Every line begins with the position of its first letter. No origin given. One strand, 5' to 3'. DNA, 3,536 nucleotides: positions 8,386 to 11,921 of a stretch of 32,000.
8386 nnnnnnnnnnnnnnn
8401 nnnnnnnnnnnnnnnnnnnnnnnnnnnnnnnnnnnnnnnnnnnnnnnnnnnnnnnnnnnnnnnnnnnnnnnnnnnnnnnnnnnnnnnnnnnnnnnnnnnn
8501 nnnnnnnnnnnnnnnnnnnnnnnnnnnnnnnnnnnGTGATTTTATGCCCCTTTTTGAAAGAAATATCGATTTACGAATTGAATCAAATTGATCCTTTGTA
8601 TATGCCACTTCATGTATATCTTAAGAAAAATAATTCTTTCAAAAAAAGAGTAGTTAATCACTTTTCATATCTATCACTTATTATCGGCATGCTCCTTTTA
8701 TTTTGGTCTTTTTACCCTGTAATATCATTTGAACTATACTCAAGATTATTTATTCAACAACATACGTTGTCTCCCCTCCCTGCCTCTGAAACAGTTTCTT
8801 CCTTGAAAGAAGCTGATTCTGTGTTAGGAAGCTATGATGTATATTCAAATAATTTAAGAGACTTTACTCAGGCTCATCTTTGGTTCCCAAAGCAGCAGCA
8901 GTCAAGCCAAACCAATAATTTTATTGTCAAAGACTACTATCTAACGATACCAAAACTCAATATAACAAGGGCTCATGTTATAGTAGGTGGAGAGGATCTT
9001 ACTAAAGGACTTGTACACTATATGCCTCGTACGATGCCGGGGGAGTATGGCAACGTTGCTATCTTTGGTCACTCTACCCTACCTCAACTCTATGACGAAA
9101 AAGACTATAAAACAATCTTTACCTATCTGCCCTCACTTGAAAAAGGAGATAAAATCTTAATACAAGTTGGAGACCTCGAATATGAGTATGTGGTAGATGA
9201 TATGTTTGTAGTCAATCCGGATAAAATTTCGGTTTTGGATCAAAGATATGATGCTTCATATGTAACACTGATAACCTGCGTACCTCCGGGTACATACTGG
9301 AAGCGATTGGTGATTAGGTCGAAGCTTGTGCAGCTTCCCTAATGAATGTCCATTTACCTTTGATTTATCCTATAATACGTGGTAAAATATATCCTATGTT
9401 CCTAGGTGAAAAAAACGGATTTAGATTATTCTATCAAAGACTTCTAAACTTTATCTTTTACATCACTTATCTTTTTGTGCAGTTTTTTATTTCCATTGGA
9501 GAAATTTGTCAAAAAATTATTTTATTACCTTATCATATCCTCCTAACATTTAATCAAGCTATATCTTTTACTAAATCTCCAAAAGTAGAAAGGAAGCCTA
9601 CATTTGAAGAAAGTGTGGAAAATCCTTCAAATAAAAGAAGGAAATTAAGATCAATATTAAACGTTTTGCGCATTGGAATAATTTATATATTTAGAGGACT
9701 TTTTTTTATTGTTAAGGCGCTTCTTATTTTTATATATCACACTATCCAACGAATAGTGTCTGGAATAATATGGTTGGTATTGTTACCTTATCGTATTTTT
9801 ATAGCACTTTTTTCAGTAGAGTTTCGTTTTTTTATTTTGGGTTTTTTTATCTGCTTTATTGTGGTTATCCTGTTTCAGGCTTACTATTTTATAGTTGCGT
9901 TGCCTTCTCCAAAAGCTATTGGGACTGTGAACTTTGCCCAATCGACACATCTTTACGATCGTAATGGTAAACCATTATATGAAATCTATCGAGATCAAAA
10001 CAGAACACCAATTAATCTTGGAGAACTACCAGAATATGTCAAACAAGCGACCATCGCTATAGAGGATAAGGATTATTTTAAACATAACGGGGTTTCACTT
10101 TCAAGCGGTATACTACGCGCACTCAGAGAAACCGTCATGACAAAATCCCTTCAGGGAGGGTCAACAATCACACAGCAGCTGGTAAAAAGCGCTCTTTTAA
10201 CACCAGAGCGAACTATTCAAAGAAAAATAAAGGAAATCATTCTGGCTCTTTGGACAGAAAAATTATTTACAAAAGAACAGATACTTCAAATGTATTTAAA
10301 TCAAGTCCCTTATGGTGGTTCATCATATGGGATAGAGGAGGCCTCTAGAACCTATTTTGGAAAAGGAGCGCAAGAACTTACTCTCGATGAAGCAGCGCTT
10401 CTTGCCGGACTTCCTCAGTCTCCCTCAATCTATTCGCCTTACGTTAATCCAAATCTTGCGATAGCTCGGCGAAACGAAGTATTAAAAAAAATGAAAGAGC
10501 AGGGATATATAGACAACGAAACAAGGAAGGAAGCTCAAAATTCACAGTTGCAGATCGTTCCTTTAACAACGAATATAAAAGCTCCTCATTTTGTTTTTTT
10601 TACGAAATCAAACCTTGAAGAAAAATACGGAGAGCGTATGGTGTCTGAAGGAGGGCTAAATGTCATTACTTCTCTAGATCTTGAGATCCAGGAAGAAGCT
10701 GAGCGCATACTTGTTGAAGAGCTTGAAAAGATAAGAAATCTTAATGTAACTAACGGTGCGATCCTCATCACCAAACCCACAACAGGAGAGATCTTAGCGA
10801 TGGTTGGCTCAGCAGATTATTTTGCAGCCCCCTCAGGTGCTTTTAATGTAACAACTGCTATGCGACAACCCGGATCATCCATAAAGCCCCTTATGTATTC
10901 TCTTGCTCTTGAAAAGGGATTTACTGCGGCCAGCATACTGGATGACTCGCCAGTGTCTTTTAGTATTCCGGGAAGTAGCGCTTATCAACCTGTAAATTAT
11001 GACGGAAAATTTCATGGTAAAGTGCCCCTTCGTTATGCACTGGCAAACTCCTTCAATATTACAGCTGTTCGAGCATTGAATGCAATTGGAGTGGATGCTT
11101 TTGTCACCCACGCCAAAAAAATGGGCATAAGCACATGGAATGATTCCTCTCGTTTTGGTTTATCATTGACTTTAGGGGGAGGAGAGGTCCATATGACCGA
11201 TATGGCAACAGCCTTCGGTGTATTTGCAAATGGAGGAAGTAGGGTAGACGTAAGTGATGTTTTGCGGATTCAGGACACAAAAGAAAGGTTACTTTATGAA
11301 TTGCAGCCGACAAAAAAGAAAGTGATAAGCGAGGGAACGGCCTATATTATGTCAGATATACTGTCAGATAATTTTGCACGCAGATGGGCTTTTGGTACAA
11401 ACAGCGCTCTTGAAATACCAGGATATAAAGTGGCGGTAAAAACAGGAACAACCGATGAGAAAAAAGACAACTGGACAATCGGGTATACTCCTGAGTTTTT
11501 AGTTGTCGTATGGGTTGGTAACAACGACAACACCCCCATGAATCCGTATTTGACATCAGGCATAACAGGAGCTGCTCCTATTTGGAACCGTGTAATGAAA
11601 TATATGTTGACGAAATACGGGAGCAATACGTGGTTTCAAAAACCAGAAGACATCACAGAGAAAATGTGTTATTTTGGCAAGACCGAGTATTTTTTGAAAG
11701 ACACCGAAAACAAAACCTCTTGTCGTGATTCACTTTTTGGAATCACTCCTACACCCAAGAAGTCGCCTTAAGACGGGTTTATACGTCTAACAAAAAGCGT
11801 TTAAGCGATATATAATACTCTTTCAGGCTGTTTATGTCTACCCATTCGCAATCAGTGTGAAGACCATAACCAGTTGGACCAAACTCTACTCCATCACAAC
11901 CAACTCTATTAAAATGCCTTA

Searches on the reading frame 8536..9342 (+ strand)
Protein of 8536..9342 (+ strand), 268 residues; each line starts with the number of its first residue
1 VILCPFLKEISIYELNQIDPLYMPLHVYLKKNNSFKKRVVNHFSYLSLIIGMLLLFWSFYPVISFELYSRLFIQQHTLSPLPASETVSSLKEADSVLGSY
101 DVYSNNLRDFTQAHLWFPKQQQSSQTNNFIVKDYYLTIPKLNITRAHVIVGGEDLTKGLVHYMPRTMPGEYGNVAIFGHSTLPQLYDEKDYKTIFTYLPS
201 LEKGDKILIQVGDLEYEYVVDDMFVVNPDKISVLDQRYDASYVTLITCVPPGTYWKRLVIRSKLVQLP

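Call 99: search_protein_families(library=pfam, proteins=[window:8536-9342:+], max_evalue=0.00001)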
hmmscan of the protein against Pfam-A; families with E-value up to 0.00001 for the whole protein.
window:8536-9342:+ (268 aa): 1 family
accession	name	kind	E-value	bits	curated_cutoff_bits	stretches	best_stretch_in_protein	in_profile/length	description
PF04203.18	Sortase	-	4.7e-25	88.2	26.6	1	136-265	1-125/125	Sortase domain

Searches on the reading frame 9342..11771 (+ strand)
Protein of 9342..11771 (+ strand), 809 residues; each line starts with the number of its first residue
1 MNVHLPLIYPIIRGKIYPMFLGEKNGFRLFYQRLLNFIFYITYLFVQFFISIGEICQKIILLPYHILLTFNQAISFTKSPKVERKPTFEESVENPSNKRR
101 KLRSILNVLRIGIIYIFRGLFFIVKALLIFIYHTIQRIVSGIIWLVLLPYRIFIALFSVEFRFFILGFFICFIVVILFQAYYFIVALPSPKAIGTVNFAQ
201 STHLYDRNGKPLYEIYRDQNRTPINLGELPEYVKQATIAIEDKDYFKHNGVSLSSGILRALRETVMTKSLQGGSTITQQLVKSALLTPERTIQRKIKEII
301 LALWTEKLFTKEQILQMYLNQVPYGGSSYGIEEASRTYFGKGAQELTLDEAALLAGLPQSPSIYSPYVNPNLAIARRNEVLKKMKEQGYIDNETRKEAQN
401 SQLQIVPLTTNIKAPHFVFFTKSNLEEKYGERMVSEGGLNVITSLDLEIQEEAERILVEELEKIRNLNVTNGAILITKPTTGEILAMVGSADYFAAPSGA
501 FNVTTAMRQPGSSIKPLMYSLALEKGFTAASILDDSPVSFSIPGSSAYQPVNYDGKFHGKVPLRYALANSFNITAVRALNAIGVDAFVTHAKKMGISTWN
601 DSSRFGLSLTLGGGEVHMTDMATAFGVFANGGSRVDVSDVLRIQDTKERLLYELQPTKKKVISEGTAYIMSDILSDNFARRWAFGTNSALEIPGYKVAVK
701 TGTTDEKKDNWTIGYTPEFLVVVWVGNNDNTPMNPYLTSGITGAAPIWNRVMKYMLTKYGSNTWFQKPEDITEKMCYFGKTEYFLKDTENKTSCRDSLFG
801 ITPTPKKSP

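Call 99: search_protein_families(library=pfam, proteins=[window:9342-11771:+], max_evalue=0.00001)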
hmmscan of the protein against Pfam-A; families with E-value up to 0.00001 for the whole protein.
window:9342-11771:+ (809 aa): 2 families
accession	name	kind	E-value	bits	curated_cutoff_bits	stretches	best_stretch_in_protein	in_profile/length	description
PF00912.28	Transgly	-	6.8e-61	205.2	27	1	209-385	2-178/178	Transglycosylase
PF00905.27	Transpeptidase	-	7.8e-26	91.4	22.1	1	472-753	1-299/299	Penicillin binding protein transpeptidase domain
